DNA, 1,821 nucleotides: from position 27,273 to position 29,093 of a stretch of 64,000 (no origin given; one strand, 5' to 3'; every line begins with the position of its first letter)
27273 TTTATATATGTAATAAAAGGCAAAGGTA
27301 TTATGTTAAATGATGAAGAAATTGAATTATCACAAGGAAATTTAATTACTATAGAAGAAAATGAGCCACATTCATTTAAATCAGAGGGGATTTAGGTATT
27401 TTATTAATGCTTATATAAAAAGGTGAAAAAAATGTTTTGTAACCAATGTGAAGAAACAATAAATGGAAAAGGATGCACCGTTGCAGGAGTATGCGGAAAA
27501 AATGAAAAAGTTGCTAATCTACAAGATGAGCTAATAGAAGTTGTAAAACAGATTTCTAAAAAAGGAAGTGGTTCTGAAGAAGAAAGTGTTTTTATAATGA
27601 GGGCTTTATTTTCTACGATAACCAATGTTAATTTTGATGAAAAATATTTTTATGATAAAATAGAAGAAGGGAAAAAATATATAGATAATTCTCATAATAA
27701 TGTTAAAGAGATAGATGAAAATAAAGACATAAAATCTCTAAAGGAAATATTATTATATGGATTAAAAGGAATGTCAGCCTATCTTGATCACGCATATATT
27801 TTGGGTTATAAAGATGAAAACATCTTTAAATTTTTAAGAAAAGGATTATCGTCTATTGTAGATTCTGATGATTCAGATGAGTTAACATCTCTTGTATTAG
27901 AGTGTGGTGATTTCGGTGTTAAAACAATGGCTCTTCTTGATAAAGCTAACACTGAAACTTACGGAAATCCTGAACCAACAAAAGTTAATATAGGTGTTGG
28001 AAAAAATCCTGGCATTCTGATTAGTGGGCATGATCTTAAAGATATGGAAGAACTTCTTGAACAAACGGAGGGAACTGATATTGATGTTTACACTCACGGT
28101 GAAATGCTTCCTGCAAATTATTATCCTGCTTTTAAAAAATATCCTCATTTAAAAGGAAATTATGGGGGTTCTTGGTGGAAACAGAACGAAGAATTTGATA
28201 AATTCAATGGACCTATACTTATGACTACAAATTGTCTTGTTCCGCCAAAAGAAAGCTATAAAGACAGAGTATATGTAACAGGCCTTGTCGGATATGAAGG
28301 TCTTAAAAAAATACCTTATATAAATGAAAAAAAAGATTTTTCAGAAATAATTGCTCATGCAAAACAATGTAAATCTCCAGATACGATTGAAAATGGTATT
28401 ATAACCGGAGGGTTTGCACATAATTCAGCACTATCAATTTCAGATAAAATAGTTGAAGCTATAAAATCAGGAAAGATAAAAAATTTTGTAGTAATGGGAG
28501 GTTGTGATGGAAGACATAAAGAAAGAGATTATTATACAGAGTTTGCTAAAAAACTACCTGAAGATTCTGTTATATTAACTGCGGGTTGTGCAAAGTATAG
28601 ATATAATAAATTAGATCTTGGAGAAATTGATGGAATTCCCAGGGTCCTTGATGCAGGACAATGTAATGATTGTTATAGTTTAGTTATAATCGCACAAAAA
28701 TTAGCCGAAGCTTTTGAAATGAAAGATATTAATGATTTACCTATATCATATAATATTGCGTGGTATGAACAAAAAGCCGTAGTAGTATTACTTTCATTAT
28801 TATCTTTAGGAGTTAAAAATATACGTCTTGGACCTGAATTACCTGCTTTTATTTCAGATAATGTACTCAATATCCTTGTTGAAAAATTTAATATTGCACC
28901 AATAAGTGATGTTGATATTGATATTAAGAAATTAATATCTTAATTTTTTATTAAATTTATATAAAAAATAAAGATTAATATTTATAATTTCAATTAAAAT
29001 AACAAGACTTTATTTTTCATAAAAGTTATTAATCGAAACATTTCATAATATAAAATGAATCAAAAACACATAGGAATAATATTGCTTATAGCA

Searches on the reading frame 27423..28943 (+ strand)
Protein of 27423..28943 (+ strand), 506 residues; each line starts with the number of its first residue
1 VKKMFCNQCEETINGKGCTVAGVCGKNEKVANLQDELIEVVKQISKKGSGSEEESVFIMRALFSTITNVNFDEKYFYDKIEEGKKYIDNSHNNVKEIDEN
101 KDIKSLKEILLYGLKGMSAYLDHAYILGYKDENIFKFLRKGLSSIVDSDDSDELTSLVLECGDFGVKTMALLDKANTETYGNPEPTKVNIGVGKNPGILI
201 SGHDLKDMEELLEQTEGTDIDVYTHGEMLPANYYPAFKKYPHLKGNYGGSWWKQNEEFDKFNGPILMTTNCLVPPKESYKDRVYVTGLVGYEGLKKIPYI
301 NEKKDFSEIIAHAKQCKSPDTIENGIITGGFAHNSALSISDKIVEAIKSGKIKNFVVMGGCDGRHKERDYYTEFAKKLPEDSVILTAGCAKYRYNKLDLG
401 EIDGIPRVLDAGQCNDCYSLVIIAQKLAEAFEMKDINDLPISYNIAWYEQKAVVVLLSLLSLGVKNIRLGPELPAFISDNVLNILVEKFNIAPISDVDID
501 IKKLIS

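Call 88: search_protein_families(library=pfam, proteins=[window:27423-28943:+], max_evalue=0.00001)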
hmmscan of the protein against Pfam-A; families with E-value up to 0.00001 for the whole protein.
window:27423-28943:+ (506 aa): 1 family
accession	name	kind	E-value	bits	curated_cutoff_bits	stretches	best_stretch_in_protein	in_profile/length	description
PF03063.25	Prismane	-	2.5e-168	561.4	27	1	4-502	1-513/513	Prismane/CO dehydrogenase family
